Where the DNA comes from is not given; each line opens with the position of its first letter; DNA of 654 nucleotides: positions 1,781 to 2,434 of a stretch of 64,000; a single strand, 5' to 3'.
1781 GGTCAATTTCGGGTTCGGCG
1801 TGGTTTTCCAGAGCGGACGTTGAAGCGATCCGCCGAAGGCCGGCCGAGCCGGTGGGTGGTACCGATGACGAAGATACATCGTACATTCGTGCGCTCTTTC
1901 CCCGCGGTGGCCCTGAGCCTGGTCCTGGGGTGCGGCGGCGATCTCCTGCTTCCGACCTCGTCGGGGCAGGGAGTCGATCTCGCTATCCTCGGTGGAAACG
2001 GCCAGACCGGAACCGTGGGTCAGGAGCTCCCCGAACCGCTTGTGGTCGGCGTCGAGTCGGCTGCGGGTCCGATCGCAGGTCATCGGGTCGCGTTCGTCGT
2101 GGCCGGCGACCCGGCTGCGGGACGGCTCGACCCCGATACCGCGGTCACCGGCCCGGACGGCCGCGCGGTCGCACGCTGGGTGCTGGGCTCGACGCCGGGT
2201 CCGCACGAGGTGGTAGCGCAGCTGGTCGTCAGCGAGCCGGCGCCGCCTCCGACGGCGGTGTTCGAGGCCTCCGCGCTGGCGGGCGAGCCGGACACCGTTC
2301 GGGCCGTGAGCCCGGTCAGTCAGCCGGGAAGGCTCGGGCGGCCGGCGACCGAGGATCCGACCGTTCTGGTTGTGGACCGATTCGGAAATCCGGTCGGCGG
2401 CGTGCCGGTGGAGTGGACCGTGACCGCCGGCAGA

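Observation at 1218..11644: Co-directional block: small beta-barrel OMP followed by five paralogous Ig-fold lipoproteins sharing one N-terminal module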

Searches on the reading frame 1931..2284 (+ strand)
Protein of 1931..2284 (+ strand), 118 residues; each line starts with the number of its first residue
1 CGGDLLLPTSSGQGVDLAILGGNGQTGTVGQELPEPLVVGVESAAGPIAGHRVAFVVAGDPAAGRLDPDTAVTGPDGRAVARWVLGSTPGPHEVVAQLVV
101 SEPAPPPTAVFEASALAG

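Call 36: search_protein_representatives(alignment_id=A2)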
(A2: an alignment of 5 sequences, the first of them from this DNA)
Query: 5 sequences, 117 profile positions. Proteins with E-value up to 0.001 (for the whole library): 26547; up to 1e-10: 13161; up to 1e-30: 2959. The best 150 are listed.
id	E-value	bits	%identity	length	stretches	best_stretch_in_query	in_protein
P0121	1.2e-293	970.6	-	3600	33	24-112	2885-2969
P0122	2.1e-267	886.0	-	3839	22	17-115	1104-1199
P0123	6.2e-259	858.7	-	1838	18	12-117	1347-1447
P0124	1.8e-256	850.7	-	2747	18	17-113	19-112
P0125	6.5e-249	826.4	-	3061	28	15-113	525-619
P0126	1.7e-247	821.9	-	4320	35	7-112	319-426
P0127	1.5e-232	773.6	-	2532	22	12-117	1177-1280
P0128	4.6e-231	768.8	-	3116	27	10-115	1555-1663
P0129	7.6e-225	748.8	-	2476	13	16-114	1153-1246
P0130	4.0e-213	711.0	-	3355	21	14-116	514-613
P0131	2.7e-205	685.7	-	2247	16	11-103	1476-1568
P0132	2.5e-204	682.6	-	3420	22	15-113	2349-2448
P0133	2.3e-203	679.5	-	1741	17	9-114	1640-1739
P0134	1.0e-199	667.7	-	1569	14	8-114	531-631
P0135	2.1e-199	666.8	-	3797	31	1-116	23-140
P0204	2.4e-133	453.7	-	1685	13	1-114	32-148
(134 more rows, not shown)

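Call 63: find_homologous_proteins(query=P0204, max_evalue=1e-30)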
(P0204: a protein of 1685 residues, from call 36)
Query P0204 (1685 aa): 1041 proteins with E <= 1e-30 among 8000 candidates; the best 120 are listed.
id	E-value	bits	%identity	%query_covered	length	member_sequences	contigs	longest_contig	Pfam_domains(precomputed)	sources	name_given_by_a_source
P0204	0.0e+0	3416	100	100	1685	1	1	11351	PF17789.8,PF17963.8,PF02369.23,PF17892.8,PF16640.12,PF17803.8,PF13620.13,PF26198.1,PF09134.17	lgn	-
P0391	0.0e+0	1785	42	73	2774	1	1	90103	PF02369.23,PF00415.25,PF13540.13,PF13620.13,PF25384.2,PF26198.1,PF09134.17,PF25390.2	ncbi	-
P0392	0.0e+0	1754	41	82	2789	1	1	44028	PF17789.8,PF02369.23,PF13620.13,PF26198.1,PF09829.15,PF09134.17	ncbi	-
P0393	0.0e+0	1751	44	60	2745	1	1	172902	PF02369.23,PF00415.25,PF13540.13,PF13620.13,PF25384.2,PF26198.1,PF09829.15,PF09134.17,PF25390.2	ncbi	-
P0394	0.0e+0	1732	44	83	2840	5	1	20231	PF02369.23,PF16640.12,PF13620.13,PF26198.1,PF09134.17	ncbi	-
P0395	0.0e+0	1709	43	81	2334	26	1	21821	PF17789.8,PF02369.23,PF13620.13,PF26198.1,PF09829.15,PF09134.17,PF00630.26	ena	-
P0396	0.0e+0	1706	44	56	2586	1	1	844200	PF17789.8,PF02369.23,PF06030.19,PF13620.13,PF26198.1,PF09829.15,PF09134.17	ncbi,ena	-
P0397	0.0e+0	1638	45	54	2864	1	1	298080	PF17789.8,PF02369.23,PF13620.13,PF26198.1,PF09829.15,PF09134.17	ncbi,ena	-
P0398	0.0e+0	1634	44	82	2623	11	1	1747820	PF02369.23,PF16640.12,PF13620.13,PF26198.1,PF09134.17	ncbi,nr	ncbi:MAG: Ig-like domain repeat protein [Gemmatimonadetes bacterium]|nr:Ig-like domain repeat protei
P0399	0.0e+0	1561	47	82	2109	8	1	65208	PF17789.8,PF02369.23,PF13620.13,PF01835.26,PF26198.1,PF09134.17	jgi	-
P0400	0.0e+0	1556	42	83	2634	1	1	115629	PF02369.23,PF16640.12,PF13620.13,PF26198.1,PF09134.17,PF00630.26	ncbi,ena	-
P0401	0.0e+0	1529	43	76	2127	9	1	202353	PF17789.8,PF02369.23,PF13620.13,PF26198.1,PF09829.15,PF09134.17,PF00630.26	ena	-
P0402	0.0e+0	1498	42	79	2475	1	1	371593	PF02369.23,PF00415.25,PF24025.2,PF13540.13,PF13620.13,PF25384.2,PF26198.1,PF09134.17,PF25390.2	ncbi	-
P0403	0.0e+0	1495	48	80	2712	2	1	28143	PF27283.1,PF17789.8,PF02369.23,PF16640.12,PF23616.2,PF13620.13,PF26198.1,PF09134.17,PF00630.26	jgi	jgi:adhesin/invasin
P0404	0.0e+0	1479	48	60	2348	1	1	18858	PF02369.23,PF24025.2,PF13620.13,PF02368.25,PF26198.1,PF09829.15,PF09134.17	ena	-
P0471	0.0e+0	1041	37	93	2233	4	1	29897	PF02369.23,PF16640.12,PF18565.8,PF26198.1,PF09134.17,PF00630.26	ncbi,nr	ncbi:MAG TPA: Ig-like domain repeat protein [Gemmatimonadales bacterium]|nr:Ig-like domain repeat pr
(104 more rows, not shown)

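Call 64: find_encoding_contigs(protein=P0204, flank=10000, max_places=2)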
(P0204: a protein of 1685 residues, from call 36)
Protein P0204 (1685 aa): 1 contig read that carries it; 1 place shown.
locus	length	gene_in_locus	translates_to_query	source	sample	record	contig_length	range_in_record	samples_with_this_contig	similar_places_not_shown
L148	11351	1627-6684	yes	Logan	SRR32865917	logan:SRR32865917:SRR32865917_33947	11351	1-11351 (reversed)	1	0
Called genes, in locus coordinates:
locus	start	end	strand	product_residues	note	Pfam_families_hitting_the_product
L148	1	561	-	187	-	?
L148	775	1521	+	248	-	PF09134:Invasin_D3 (faint), PF02369:Big_1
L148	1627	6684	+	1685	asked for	PF02369:Big_1, PF02369:Big_1, PF02369:Big_1, PF02369:Big_1, PF16640:Big_3_5, PF17803:Cadherin_4, PF17892:Cadherin_5, PF17963:Big_9, +5 more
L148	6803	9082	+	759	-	PF02369:Big_1, PF02369:Big_1, PF13620:CarboxypepD_reg (weak), PF26198:Ig_SMCHD1_6th (weak), PF16640:Big_3_5, PF17803:Cadherin_4, PF17892:Cadherin_5, PF17963:Big_9, +2 more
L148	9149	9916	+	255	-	PF02369:Big_1, PF09134:Invasin_D3 (faint), PF13620:CarboxypepD_reg (faint)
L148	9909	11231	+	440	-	PF02369:Big_1, PF09134:Invasin_D3, PF23616:Ig_GEX2_N (faint), PF00630:Filamin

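Call 67: find_encoding_contigs(protein=P0398, flank=8000, max_places=1)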
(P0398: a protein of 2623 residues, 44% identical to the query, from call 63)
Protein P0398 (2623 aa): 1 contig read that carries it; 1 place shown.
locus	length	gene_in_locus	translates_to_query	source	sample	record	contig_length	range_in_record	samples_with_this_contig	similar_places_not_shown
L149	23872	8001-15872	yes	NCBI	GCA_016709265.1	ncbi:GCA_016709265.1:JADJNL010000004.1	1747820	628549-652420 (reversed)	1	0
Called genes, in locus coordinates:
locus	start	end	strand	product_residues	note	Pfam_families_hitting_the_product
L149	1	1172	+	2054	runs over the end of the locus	PF02369:Big_1 (weak), PF13620:CarboxypepD_reg, PF02369:Big_1 (weak), PF25390:WD40_RLD, PF26198:Ig_SMCHD1_6th (weak), PF02369:Big_1 (weak), PF25390:WD40_RLD, PF00415:RCC1, +7 more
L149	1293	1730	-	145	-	-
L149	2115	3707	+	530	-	PF00884:Sulfatase (faint), PF01663:Phosphodiest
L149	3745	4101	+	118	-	-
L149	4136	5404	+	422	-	PF01244:Peptidase_M19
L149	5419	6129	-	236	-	PF02104:SURF1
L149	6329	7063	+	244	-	-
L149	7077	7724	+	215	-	-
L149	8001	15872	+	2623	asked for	PF09134:Invasin_D3 (faint), PF13620:CarboxypepD_reg (faint), PF02369:Big_1, PF26198:Ig_SMCHD1_6th (weak), PF16640:Big_3_5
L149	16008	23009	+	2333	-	PF13620:CarboxypepD_reg (faint), PF17789:MG4 (faint), PF02369:Big_1, PF09829:DUF2057 (faint), PF26198:Ig_SMCHD1_6th (weak), PF02369:Big_1, PF00630:Filamin, PF09134:Invasin_D3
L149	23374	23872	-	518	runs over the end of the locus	PF00999:Na_H_Exchanger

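Call 68: find_encoding_contigs(protein=P0471, flank=8000, max_places=1)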
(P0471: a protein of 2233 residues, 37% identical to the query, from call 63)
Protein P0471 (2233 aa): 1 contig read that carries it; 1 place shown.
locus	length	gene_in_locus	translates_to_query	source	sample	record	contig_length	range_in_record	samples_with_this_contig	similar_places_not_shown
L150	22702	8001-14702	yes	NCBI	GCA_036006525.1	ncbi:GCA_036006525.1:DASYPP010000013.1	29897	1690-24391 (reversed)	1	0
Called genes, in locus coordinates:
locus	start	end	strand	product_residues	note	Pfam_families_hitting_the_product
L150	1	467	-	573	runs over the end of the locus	PF20142:Scaffold, PF03734:YkuD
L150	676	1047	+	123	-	-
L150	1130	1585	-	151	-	PF01741:MscL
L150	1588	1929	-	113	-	-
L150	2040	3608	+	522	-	PF01663:Phosphodiest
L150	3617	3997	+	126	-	PF03692:CxxCxxCC (weak)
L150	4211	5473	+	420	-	PF01244:Peptidase_M19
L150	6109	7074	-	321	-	PF00561:Abhydrolase_1, PF12146:Hydrolase_4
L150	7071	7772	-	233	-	PF02104:SURF1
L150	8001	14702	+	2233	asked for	PF02369:Big_1, PF26198:Ig_SMCHD1_6th, PF16640:Big_3_5, PF00630:Filamin, PF09134:Invasin_D3, PF16640:Big_3_5, PF00630:Filamin, PF09134:Invasin_D3, +1 more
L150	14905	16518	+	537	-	PF02369:Big_1 (weak), PF17789:MG4 (faint), PF02369:Big_1 (weak), PF26198:Ig_SMCHD1_6th (weak), PF02369:Big_1, PF09134:Invasin_D3, PF00630:Filamin, PF09134:Invasin_D3 (weak)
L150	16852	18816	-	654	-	PF05960:DUF885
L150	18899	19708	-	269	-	-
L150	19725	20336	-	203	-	PF01625:PMSR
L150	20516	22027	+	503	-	PF00392:GntR, PF00155:Aminotran_1_2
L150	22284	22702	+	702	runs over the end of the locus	PF13620:CarboxypepD_reg, PF13715:CarbopepD_reg_2, PF07715:Plug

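Call 69: find_encoding_contigs(protein=P0400, flank=8000, max_places=1)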
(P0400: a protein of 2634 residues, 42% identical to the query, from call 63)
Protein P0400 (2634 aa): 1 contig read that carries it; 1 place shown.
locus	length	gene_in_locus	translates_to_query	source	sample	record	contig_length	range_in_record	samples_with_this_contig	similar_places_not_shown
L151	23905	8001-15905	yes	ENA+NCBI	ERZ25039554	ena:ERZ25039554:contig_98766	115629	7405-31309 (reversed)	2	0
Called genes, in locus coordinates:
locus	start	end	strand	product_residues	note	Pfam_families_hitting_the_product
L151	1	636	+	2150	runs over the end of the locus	PF26198:Ig_SMCHD1_6th (weak), PF02369:Big_1, PF25390:WD40_RLD, PF25390:WD40_RLD, PF00415:RCC1 (weak), PF13540:RCC1_2 (weak), PF00415:RCC1, PF13540:RCC1_2, +5 more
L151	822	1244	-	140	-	-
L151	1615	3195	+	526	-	PF01663:Phosphodiest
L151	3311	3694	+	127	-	PF05635:23S_rRNA_IVP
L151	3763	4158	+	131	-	PF03692:CxxCxxCC (weak)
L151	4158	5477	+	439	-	PF01244:Peptidase_M19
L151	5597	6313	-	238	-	PF02104:SURF1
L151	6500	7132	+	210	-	PF13505:OMP_b-brl (faint)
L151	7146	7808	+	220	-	-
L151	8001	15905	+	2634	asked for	PF26198:Ig_SMCHD1_6th (faint), PF02369:Big_1, PF13620:CarboxypepD_reg (weak), PF02369:Big_1 (weak), PF00630:Filamin, PF09134:Invasin_D3, PF16640:Big_3_5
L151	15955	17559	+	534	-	PF26198:Ig_SMCHD1_6th (faint), PF17789:MG4 (faint), PF02369:Big_1, PF09134:Invasin_D3 (weak), PF13620:CarboxypepD_reg (weak), PF00630:Filamin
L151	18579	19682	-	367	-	PF00072:Response_reg, PF13487:HD_5, PF01966:HD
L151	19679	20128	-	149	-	PF00072:Response_reg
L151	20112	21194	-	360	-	PF00072:Response_reg, PF13487:HD_5, PF01966:HD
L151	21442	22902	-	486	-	PF00072:Response_reg, PF00158:Sigma54_activat, PF14532:Sigma54_activ_2, PF01078:Mg_chelatase (faint), PF07724:AAA_2 (faint), PF07728:AAA_5, PF25601:AAA_lid_14, PF02954:HTH_8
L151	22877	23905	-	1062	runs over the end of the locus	PF00989:PAS, PF08447:PAS_3, PF08448:PAS_4, PF13426:PAS_9, PF08448:PAS_4, PF13426:PAS_9, PF00989:PAS, PF08448:PAS_4, +16 more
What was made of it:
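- Homologs with about 26 tandem domains (calls 63, 67, 69) would be several times longer than a periplasm is wide.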
